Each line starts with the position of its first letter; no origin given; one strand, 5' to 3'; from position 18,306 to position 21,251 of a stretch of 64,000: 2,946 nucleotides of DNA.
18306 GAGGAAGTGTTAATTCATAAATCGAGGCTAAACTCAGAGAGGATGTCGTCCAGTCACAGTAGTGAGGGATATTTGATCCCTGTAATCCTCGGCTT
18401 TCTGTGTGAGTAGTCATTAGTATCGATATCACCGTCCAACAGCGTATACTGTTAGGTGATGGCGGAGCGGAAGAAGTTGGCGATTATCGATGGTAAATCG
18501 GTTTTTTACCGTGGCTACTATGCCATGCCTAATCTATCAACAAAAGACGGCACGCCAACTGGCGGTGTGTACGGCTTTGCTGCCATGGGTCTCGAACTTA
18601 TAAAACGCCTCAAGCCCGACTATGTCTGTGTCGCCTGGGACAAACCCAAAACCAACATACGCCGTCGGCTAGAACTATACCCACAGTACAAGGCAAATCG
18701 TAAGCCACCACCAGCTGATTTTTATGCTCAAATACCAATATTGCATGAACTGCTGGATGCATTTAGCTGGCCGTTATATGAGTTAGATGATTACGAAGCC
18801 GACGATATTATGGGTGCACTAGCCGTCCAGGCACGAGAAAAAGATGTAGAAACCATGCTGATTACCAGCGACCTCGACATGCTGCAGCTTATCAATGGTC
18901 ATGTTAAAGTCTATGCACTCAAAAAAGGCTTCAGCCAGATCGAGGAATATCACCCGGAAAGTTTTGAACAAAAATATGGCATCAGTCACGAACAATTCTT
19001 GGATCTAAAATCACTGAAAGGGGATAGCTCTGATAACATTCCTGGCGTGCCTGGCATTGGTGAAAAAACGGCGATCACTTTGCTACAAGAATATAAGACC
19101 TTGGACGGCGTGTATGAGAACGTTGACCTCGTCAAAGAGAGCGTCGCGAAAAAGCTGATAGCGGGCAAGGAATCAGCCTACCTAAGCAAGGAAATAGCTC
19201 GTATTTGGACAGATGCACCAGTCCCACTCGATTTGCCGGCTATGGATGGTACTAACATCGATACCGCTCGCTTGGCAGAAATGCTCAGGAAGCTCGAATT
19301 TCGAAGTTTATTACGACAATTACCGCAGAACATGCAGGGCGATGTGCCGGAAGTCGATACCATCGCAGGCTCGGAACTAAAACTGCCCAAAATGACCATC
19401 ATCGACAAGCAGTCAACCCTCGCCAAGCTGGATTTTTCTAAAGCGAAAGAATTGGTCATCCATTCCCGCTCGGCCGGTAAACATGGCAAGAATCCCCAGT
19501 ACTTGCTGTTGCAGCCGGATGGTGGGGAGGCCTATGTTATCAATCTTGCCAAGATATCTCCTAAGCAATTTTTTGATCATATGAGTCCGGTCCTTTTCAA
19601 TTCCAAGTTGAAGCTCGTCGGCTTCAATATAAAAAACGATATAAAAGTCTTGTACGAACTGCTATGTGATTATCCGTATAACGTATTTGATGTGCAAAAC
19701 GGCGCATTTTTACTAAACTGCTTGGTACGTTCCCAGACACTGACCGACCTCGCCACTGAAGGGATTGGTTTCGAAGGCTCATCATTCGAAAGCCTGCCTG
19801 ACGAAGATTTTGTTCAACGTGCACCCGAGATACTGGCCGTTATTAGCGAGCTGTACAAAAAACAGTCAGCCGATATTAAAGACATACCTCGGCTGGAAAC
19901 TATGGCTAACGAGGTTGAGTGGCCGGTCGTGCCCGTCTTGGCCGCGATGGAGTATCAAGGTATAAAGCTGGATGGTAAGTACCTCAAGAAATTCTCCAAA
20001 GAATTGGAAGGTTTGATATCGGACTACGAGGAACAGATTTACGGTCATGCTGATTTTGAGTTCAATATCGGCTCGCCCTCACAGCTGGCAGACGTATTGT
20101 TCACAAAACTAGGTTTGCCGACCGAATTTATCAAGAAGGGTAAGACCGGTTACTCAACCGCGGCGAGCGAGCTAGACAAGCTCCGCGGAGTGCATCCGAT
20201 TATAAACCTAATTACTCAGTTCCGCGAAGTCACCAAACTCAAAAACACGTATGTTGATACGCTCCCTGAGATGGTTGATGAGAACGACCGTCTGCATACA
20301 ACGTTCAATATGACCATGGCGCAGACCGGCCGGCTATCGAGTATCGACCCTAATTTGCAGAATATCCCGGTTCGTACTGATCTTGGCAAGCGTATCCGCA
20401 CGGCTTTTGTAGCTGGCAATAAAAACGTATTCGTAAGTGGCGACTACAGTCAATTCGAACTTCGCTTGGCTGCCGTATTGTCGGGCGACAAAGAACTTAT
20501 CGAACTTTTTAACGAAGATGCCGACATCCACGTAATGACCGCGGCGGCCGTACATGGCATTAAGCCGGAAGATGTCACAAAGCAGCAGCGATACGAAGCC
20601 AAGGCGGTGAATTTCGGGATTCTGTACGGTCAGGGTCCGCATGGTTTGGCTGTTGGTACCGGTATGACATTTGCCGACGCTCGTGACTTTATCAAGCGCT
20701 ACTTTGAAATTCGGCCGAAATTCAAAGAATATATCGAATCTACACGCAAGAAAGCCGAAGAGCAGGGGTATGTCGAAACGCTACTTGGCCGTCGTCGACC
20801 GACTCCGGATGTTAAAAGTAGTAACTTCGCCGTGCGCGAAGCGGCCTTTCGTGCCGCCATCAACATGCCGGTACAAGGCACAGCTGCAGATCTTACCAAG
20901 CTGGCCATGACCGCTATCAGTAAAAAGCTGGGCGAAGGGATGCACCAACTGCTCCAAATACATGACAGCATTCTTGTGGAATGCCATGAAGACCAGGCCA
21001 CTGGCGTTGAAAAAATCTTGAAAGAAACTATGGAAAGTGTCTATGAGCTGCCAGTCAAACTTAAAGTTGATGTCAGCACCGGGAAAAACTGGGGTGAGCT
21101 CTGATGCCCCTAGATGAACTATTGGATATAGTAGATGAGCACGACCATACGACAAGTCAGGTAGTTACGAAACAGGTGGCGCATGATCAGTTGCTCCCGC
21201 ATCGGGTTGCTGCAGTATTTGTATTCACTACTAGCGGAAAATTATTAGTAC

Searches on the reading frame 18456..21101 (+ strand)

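Call 75: search_protein_families(library=pfam, proteins=[window:18456-21101:+], max_evalue=0.01)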
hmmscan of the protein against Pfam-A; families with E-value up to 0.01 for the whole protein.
window:18456-21101:+ (882 aa): 4 families
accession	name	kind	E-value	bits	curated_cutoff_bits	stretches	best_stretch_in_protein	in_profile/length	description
PF00476.26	DNA_pol_A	-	3e-137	458.1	34.3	1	508-881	2-381/381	DNA polymerase family A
PF02739.22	5_3_exonuc_N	-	5.3e-51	173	34.3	1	7-175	1-164/164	5'-3' exonuclease, N-terminal resolvase-like domain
PF01367.25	5_3_exonuc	-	1.1e-29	103.2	40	1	177-269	2-95/97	5'-3' exonuclease, C-terminal SAM fold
PF01612.26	DNA_pol_A_exo1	-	1.2e-05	25.6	23.6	1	357-439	50-130/173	3'-5' exonuclease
